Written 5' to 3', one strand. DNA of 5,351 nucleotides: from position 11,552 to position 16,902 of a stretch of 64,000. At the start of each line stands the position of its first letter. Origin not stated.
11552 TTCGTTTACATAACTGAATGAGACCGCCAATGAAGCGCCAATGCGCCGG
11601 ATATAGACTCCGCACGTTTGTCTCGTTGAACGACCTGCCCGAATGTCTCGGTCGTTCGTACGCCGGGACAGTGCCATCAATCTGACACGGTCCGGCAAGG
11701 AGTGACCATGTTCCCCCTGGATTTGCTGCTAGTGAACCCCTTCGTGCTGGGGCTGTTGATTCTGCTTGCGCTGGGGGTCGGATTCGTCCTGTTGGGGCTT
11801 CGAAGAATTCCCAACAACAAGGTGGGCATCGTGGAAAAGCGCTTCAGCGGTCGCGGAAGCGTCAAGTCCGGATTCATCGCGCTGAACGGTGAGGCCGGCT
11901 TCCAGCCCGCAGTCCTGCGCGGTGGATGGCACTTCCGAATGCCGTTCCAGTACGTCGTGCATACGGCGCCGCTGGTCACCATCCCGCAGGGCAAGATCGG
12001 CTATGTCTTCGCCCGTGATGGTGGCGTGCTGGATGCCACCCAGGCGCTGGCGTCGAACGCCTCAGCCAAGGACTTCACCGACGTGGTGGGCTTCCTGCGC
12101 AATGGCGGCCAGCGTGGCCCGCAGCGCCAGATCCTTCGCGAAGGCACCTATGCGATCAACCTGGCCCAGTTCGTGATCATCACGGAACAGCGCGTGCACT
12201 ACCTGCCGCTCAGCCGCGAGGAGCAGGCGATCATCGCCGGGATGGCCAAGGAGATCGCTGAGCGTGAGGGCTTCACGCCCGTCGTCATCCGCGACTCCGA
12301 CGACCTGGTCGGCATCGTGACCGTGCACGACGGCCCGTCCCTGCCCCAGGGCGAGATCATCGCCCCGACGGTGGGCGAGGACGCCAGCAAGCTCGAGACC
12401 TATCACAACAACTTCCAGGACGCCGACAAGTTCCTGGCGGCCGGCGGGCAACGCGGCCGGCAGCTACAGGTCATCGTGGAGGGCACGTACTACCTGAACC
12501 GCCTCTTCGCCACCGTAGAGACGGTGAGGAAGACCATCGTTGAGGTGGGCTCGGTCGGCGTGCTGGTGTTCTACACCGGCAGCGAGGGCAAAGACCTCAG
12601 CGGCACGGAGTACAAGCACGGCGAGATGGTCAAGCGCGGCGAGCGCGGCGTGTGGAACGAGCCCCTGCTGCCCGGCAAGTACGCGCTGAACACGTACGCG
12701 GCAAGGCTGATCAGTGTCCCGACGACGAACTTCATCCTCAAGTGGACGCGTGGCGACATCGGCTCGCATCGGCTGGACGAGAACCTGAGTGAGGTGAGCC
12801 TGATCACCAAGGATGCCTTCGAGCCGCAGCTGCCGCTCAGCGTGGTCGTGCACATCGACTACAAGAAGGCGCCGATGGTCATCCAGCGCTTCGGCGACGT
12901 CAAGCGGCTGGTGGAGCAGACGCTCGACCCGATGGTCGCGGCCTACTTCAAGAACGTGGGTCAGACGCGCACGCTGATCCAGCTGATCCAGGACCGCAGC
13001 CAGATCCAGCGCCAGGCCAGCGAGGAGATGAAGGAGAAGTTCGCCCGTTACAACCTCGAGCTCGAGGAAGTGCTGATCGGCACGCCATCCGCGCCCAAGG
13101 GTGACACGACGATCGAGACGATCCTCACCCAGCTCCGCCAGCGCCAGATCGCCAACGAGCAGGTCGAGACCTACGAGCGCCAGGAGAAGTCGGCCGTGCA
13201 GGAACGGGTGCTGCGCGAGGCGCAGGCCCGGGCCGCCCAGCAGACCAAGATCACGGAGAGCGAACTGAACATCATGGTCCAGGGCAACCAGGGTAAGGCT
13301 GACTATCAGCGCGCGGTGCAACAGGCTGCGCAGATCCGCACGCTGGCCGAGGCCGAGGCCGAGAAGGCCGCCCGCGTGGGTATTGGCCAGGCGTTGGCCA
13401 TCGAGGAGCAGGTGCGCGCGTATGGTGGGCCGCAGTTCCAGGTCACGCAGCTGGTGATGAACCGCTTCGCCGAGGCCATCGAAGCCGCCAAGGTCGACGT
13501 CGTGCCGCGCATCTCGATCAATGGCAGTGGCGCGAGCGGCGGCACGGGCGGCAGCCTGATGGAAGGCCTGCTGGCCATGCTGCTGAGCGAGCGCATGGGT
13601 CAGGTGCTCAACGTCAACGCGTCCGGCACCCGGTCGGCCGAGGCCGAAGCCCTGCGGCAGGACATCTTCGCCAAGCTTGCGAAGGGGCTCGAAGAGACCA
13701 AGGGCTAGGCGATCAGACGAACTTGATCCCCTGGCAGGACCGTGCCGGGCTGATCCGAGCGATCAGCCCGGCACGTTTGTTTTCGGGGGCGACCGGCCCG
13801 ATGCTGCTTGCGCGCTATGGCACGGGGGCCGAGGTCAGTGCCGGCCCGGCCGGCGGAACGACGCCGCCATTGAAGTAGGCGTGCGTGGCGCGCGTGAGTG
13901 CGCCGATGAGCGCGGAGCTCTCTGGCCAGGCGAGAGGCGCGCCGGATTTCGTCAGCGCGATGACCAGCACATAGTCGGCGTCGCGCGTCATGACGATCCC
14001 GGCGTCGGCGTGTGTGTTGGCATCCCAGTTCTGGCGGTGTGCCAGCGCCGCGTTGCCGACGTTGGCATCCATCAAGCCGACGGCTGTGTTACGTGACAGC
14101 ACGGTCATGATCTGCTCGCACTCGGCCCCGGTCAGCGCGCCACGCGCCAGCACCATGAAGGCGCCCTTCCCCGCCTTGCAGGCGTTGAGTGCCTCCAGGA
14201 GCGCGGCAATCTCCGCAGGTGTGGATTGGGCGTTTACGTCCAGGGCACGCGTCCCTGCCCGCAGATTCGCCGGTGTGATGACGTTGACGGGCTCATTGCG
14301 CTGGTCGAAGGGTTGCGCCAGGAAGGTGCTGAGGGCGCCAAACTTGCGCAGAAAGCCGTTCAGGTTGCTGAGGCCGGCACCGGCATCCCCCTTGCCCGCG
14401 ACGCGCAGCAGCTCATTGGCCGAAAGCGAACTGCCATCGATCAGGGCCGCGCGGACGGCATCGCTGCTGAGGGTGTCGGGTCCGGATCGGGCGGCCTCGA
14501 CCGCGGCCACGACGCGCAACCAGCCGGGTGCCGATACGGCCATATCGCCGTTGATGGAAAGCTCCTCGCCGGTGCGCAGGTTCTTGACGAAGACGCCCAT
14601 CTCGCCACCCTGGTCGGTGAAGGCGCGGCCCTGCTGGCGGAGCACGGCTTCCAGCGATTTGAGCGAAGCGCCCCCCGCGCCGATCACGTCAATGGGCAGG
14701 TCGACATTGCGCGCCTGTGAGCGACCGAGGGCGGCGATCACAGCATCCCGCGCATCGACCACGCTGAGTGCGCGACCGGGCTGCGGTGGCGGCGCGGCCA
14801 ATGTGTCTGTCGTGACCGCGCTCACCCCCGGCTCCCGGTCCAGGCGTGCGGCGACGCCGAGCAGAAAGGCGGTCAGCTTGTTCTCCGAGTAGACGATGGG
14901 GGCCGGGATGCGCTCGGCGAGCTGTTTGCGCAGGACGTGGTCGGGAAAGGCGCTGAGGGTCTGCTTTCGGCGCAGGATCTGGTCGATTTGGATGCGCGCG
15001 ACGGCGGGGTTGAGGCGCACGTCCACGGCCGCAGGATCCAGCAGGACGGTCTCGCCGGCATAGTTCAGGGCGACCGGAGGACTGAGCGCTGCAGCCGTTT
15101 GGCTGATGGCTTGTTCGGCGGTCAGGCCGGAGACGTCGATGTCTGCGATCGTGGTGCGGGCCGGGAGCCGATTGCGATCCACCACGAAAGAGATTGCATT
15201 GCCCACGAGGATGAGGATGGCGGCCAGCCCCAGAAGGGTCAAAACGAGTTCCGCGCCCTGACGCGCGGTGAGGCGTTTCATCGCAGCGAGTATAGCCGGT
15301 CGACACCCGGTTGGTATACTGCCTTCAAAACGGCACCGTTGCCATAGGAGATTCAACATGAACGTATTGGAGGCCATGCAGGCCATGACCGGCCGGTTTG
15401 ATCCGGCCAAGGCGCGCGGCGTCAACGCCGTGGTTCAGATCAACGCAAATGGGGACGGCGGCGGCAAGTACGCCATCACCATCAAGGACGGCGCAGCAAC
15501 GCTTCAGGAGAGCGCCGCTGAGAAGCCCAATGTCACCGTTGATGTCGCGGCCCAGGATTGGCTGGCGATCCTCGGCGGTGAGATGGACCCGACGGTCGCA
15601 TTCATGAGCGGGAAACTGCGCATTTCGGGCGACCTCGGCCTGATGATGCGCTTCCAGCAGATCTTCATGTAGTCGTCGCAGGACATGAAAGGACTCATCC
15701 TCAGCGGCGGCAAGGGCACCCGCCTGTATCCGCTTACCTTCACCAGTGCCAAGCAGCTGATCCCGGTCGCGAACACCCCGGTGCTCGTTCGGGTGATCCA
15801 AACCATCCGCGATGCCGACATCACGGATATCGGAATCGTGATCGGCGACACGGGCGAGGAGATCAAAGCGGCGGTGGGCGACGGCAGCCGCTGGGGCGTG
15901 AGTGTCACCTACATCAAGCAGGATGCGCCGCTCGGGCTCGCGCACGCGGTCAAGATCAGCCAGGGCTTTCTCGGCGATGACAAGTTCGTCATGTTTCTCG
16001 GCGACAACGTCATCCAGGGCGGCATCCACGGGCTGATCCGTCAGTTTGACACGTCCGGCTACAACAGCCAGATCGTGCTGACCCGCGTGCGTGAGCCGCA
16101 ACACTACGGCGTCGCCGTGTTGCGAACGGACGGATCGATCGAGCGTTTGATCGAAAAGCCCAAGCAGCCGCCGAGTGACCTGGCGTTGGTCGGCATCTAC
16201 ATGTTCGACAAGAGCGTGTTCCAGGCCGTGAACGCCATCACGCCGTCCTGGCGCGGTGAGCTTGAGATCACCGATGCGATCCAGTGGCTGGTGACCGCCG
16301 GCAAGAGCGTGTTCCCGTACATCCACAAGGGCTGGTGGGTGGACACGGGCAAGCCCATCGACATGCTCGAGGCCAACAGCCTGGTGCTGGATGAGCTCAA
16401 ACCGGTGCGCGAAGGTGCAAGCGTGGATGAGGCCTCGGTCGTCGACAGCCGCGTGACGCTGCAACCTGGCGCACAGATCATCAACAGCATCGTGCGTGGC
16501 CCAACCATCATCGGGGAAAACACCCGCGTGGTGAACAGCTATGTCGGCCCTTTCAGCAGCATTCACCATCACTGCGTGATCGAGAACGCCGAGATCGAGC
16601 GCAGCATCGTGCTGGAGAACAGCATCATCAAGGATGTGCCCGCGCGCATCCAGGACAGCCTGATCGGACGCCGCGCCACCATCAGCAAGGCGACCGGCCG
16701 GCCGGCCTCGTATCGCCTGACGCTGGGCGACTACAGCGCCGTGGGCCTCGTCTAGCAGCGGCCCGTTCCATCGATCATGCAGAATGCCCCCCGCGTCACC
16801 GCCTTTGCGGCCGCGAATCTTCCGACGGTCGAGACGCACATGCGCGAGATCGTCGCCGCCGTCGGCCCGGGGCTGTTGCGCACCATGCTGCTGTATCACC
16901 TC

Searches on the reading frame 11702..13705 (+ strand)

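Call 17: search_protein_families(library=pfam, proteins=[window:11702-13705:+], max_evalue=0.01)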
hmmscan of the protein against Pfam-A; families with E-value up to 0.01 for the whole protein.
window:11702-13705:+ (668 aa): 1 family
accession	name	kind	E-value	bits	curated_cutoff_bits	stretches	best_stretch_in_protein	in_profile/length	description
PF01145.31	Band_7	-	5.5e-17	62.8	23.6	1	311-493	19-174/176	SPFH domain / Band 7 family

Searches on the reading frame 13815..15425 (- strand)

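Call 17: search_protein_families(library=pfam, proteins=[window:13815-15425:-], max_evalue=0.01)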
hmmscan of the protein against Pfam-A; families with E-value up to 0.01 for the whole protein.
window:13815-15425:- (536 aa): 2 families
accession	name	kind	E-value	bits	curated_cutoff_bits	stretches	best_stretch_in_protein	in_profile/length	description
PF13354.11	Beta-lactamase2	-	5.3e-09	36.2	22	1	324-489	79-212/214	Beta-lactamase enzyme family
PF12229.13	PG_binding_4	-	0.0043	17.6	22.1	1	154-239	28-114/117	Putative peptidoglycan binding domain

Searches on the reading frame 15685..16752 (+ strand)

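Call 17: search_protein_families(library=pfam, proteins=[window:15685-16752:+], max_evalue=0.01)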
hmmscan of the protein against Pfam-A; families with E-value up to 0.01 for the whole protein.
window:15685-16752:+ (356 aa): 7 families
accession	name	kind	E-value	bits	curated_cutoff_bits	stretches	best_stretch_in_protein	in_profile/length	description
PF00483.29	NTP_transferase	-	8e-55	186.5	21.2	1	2-235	1-243/245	Nucleotidyl transferase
PF25084.1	LbH_EIF2B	-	2.9e-08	34.1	54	2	242-312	13-83/105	EIF2B subunit epsilon LbH domain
PF12804.13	NTP_transf_3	-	5e-08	33.7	27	1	3-146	1-135/160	MobA-like NTP transferase domain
PF00132.30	Hexapep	-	1.8e-05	24.7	27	0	262-282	7-28/36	Bacterial transferase hexapeptide (six repeats)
PF24894.1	Hexapep_GlmU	-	0.00018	22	23.3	0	291-335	19-62/104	GlmU-like, C-terminal hexapeptide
PF25247.1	LbH_GLGC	-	0.00093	19.6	27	0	299-337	8-44/135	GLGC left-handed parallel beta-helix domain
PF07959.18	Fucose_pyrophosphorylase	-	0.0083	15.5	34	0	252-320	275-346/418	Fucose pyrophosphorylase domain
